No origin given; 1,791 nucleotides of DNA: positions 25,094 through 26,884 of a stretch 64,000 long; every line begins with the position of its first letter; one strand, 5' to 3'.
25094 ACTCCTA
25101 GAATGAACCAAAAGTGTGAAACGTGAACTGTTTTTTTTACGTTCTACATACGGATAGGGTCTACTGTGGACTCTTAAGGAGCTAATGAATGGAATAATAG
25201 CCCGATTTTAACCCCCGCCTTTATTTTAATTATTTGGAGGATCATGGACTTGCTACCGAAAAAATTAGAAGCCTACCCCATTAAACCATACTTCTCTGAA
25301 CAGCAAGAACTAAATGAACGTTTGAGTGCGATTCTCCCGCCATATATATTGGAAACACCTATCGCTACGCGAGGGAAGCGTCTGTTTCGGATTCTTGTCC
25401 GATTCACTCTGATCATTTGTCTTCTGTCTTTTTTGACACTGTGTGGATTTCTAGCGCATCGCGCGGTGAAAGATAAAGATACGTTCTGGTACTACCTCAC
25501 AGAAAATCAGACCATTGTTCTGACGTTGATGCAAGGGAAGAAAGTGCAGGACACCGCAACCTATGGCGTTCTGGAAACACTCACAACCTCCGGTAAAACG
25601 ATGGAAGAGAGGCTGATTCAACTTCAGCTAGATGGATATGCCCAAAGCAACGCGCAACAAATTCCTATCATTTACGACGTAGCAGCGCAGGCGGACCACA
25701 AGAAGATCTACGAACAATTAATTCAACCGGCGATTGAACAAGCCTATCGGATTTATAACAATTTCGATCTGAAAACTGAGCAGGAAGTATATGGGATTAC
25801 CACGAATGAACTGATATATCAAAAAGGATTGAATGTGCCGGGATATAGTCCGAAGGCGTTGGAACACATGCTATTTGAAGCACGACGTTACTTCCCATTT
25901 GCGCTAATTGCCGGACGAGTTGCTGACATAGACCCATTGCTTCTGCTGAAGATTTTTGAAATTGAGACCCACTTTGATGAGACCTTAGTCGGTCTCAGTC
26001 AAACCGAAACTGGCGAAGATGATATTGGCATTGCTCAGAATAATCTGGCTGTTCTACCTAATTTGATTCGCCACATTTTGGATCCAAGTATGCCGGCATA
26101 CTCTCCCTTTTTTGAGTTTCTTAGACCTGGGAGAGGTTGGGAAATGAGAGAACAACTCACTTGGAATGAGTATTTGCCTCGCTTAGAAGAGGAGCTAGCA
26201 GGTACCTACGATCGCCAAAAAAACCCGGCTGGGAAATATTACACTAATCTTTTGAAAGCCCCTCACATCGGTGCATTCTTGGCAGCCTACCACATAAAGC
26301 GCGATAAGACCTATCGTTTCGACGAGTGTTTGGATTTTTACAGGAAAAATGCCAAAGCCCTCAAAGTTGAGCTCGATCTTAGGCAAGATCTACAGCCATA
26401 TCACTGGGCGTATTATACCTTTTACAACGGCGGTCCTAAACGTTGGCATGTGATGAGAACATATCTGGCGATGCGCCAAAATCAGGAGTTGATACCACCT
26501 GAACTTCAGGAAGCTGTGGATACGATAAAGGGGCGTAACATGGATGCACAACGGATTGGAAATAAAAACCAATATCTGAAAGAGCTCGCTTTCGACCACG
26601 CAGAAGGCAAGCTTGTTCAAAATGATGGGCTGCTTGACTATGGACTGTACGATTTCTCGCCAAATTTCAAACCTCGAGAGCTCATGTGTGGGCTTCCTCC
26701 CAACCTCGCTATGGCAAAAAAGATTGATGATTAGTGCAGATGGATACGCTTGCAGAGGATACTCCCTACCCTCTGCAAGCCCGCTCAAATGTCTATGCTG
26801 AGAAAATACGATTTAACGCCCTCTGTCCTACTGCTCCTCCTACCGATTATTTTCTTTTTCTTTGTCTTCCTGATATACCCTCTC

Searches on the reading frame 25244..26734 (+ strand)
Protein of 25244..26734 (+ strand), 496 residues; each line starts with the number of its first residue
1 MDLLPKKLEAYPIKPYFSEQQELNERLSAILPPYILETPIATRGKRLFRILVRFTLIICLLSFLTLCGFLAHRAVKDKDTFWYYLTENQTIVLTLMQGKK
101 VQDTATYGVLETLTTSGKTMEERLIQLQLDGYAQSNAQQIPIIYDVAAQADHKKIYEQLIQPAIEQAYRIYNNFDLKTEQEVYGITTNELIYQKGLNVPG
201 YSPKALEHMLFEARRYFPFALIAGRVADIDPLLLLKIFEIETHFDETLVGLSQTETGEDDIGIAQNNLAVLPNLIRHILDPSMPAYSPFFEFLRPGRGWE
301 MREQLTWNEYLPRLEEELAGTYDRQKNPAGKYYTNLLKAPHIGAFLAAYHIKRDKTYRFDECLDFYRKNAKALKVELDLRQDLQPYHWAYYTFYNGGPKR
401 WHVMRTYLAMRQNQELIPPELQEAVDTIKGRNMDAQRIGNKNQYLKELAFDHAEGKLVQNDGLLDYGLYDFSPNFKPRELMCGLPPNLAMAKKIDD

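Call 7: search_protein_families(library=pfam, proteins=[window:25244-26734:+], max_evalue=1)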
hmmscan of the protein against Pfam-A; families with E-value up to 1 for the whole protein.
window:25244-26734:+ (496 aa): 0 families

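Call 8: search_protein_families(library=padloc, proteins=[window:25244-26734:+], max_evalue=1)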
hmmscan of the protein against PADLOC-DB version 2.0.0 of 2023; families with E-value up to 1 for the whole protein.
window:25244-26734:+ (496 aa): 0 families

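Call 9: search_protein_families(library=ncbifam, proteins=[window:25244-26734:+], max_evalue=1)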
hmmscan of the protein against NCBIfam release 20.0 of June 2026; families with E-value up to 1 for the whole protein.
window:25244-26734:+ (496 aa): 1 family
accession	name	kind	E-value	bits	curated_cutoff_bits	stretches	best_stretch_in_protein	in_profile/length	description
NF005635.0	PRK07394.1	equivalog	0.082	12.1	287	1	341-378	43-80/348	hypothetical protein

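Call 11: find_homologous_proteins(query=window:25244-26734:+)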
Query window:25244-26734:+ (496 aa): 71 proteins with E <= 0.001 among 8000 candidates.
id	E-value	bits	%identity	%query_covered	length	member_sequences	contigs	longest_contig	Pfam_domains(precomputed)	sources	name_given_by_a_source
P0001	0.0e+0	1069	94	100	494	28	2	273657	-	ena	-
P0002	0.0e+0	1037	91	100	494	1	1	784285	-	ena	-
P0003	0.0e+0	1031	90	100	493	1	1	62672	-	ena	-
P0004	0.0e+0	1027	90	100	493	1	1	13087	-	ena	-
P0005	0.0e+0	1026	90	100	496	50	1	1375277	-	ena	-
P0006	0.0e+0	1023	89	100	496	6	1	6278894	-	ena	-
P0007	0.0e+0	1021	90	100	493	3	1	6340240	-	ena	-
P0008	0.0e+0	1021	90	100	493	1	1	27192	-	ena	-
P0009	0.0e+0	1020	89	100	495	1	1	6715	-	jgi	jgi:hypothetical protein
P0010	0.0e+0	1017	89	100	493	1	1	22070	-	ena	-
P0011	0.0e+0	1014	90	99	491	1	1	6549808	-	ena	-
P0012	0.0e+0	1011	88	100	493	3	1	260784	-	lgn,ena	-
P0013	0.0e+0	1011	88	100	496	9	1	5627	-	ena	-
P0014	4.4e-298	1007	88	100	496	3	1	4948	-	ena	-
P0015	2.9e-297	1004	88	100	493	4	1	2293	-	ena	-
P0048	1.3e-214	732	67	99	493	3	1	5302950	-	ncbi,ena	-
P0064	3.2e-144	499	49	95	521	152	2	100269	-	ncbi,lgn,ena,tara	tara:strand:- start:6313 stop:7878 length:1566 start_codon:yes stop_codon:yes gene_type:complete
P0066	3.7e-123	430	43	95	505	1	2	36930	-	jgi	-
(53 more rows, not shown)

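Call 13: find_encoding_contigs(protein=P0048, flank=10000, max_places=2)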
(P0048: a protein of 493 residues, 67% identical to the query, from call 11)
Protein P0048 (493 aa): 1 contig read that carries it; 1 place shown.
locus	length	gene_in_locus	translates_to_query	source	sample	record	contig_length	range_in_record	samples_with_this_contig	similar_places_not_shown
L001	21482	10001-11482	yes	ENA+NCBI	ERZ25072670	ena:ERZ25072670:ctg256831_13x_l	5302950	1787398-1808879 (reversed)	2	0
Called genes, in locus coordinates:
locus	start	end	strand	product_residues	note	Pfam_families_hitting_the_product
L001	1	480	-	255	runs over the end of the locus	PF01261:AP_endonuc_2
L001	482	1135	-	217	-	PF13489:Methyltransf_23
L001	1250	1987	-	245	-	PF02129:Peptidase_S15 (faint), PF12146:Hydrolase_4, PF00561:Abhydrolase_1 (weak), PF12697:Abhydrolase_6, PF00326:Peptidase_S9, PF12740:PETase (faint), PF12146:Hydrolase_4 (weak)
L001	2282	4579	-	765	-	PF01315:Ald_Xan_dh_C, PF02738:MoCoBD_1, PF20256:MoCoBD_2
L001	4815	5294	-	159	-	PF00111:Fer2 (weak), PF01799:Fer2_2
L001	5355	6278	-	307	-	PF00941:FAD_binding_5, PF03450:CO_deh_flav_C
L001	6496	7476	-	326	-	-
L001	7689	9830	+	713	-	-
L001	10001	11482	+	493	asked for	-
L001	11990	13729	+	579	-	PF00528:BPD_transp_1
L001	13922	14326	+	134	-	PF01850:PIN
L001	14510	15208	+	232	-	PF13546:DDE_5, PF01609:DDE_Tnp_1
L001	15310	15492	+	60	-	-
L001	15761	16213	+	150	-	PF00474:SSF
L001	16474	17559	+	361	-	PF00474:SSF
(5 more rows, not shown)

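Call 14: find_encoding_contigs(protein=P0064, flank=10000, max_places=2)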
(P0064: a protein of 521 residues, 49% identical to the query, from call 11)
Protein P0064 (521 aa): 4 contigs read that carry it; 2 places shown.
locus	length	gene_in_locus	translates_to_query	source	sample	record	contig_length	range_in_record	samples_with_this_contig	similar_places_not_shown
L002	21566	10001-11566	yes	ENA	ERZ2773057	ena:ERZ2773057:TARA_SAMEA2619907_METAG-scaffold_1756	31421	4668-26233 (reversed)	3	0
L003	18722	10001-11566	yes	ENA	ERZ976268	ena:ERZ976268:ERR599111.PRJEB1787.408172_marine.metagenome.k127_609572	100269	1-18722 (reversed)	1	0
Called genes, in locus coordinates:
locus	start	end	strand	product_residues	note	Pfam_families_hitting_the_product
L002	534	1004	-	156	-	-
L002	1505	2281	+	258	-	PF05721:PhyH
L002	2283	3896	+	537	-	PF01019:G_glu_transpept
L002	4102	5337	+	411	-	PF13525:YfiO (weak), PF21545:T7SS_EccA1_N (weak), PF13424:TPR_12 (weak), PF13432:TPR_16, PF00515:TPR_1 (weak), PF13174:TPR_6 (weak), PF13424:TPR_12, PF13174:TPR_6 (weak), +14 more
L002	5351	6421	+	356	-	PF00155:Aminotran_1_2, PF04864:Alliinase_C (weak)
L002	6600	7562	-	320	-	-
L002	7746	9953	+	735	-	-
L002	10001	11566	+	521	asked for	-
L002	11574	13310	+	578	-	PF00528:BPD_transp_1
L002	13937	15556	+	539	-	PF01839:FG-GAP (faint), PF13517:FG-GAP_3, PF07593:UnbV_ASPIC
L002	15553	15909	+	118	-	PF06155:GBBH-like_N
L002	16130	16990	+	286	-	-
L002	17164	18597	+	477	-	-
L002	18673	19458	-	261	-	PF07081:DUF1349 (faint)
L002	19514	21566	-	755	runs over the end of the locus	PF00330:Aconitase, PF00694:Aconitase_C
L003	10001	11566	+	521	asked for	-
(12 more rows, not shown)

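Call 15: find_encoding_contigs(protein=P0066, flank=10000, max_places=2)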
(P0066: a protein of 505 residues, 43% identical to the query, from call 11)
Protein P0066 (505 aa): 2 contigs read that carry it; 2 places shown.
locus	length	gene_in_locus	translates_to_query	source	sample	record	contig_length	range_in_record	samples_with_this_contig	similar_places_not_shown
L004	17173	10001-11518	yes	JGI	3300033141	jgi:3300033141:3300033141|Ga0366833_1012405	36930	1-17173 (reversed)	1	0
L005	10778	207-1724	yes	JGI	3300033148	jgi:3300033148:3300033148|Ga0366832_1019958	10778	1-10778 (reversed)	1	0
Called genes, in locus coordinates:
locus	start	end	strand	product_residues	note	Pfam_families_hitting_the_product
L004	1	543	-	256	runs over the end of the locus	PF12804:NTP_transf_3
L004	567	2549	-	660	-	PF00384:Molybdopterin, PF01568:Molydop_binding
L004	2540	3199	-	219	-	PF00111:Fer2, PF13510:Fer2_4, PF10588:NADH-G_4Fe-4S_3, PF12797:Fer4_2 (weak), PF13183:Fer4_8, PF14697:Fer4_21, PF22117:Fer4_Nqo3, PF12838:Fer4_7, +5 more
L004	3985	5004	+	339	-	PF01436:NHL (faint)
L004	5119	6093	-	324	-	-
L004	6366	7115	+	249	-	PF07022:Phage_CI_repr (weak), PF12844:HTH_19, PF13560:HTH_31, PF01381:HTH_3, PF00717:Peptidase_S24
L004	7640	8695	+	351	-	PF04909:Amidohydro_2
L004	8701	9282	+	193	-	PF02525:Flavodoxin_2, PF03358:FMN_red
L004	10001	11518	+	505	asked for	-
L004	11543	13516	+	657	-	PF20581:DUF6785, PF20580:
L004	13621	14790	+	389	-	PF14306:PUA_2, PF01747:ATP-sulfurylase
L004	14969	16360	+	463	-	PF01663:Phosphodiest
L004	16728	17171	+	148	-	?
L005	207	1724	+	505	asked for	-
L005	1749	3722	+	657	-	PF20581:DUF6785, PF20580:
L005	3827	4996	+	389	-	PF14306:PUA_2, PF01747:ATP-sulfurylase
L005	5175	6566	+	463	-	PF01663:Phosphodiest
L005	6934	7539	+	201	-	PF01583:APS_kinase, PF13238:AAA_18 (faint)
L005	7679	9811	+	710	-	PF13229:Beta_helix (weak), PF05048:NosD, PF13229:Beta_helix, PF05048:NosD, PF13229:Beta_helix, PF07691:PA14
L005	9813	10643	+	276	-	PF03372:Exo_endo_phos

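Call 26: search_solved_structures(query=A1, max_evalue=10, show_alignments=2)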
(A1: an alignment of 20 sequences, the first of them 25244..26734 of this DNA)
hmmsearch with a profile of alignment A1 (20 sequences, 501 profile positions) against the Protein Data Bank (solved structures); distinct sequences matched with E-value up to 10: 4.
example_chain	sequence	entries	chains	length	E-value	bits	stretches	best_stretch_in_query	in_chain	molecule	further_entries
7jna_A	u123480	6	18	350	0.031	16.2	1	15-80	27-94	Proton-activated chloride channel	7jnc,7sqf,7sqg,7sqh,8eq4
8zlb_A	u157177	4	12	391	0.038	16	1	15-80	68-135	Proton-activated chloride channel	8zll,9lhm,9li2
9hqn_A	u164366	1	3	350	0.086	14.8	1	12-80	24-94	Proton-activated chloride channel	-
8h8d_A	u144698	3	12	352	0.67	11.9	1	14-80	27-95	Proton-activated chloride channel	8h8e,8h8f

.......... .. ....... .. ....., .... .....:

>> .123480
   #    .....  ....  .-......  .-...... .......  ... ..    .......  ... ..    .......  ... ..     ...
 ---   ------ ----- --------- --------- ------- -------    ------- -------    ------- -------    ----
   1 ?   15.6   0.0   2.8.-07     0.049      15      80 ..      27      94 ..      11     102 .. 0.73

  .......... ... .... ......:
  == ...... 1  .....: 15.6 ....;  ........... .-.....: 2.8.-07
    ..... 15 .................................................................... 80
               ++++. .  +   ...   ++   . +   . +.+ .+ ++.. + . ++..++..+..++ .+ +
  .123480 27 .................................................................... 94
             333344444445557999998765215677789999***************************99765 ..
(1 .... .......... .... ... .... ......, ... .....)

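Call 39: predict_structure(alignment_id=A1)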
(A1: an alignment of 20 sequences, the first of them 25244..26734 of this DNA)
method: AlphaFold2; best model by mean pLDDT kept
length: 496 residues; sequences in the alignment: 20
mean_pLDDT: 73.2   pTM: 0.69
mean pLDDT of the five models: 73.2, 70.8, 69.9, 65.9, 64.8
residues with pLDDT >= 90: 147; 70-90: 181; 50-70: 52; < 50: 116
segments of 3 or more residues with pLDDT < 50: 1-24, 26-39, 79-111, 121-143, 255-261, 264-266, 491-496
pLDDT, mean of each block of 10 residues (from residue 1): 32 37 46 39 62 82 77 55 37 35 37 52 45 34 59 85 93 94 97 95 94 95 90 90 67 48 52 77 75 83 83 82 78 83 86 76 93 95 91 73 91 94 88 92 96 92 90 89 70 36
secondary structure, 60 per line:
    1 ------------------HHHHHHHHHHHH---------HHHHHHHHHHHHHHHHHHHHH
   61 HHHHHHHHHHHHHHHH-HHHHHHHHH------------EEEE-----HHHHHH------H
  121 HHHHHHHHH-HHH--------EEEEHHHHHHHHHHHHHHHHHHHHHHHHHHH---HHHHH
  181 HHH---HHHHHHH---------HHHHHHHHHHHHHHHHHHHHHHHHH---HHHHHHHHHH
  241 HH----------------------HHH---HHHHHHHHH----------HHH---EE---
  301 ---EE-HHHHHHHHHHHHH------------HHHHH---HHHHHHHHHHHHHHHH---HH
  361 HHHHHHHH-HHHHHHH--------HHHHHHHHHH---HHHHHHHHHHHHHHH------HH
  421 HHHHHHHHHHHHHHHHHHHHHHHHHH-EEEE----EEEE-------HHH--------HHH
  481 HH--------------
elements in order: H19-30 H40-76 H78-86 E99-102 H108-113 H120-129 E142-145 H146-172 H176-183 H187-193 H203-227 H231-242 H271-279 H307-319 H332-336 H340-355 H359-368 H370-376 H385-394 H398-412 H419-446 E448-451 E456-459 H478-482

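Call 73: search_protein_families(library=pfam, alignment_id=A1, max_evalue=10)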
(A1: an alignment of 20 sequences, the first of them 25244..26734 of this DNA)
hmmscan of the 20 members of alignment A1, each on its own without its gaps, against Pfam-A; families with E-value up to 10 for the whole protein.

A. member 1, window:25244-26734:+ (496 aa): 0 families

B. families by the number of members that match (of 20 scanned): 23 families
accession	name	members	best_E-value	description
PF04584.19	Pox_A28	3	0.0016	Poxvirus A28 family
PF12669.12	FeoB_associated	3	0.065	FeoB-associated Cys-rich membrane protein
PF07600.16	DUF1564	2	0.0014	Protein of unknown function (DUF1564)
PF04176.18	TIP41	2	0.072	TIP41-like family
PF07514.17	TraI_2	2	0.2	Putative helicase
PF01466.24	Skp1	1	0.015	Skp1 family, dimerisation domain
PF03085.20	RAP-1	1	0.037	Rhoptry-associated protein 1 (RAP-1)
PF07106.19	TBPIP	1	0.04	TBPIP/Hop2 winged helix domain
PF21910.2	GH85_C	1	0.052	GH85 endohexosaminidases, C-terminal domain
PF05432.16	BSP_II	1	0.091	Bone sialoprotein II (BSP-II)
PF01034.25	Syndecan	1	0.12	Syndecan domain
PF01464.25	SLT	1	0.15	Transglycosylase SLT domain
PF13618.11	Gluconate_2-dh3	1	0.17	Gluconate 2-dehydrogenase subunit 3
PF11458.13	Mistic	1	0.26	Membrane-integrating protein Mistic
PF13800.11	Sigma_reg_N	1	0.27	Sigma factor regulator N-terminal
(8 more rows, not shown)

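Call 78: search_protein_families(library=phrogs, proteins=[window:25244-26734:+], max_evalue=0.1)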
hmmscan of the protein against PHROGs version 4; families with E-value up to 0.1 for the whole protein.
window:25244-26734:+ (496 aa): 0 families
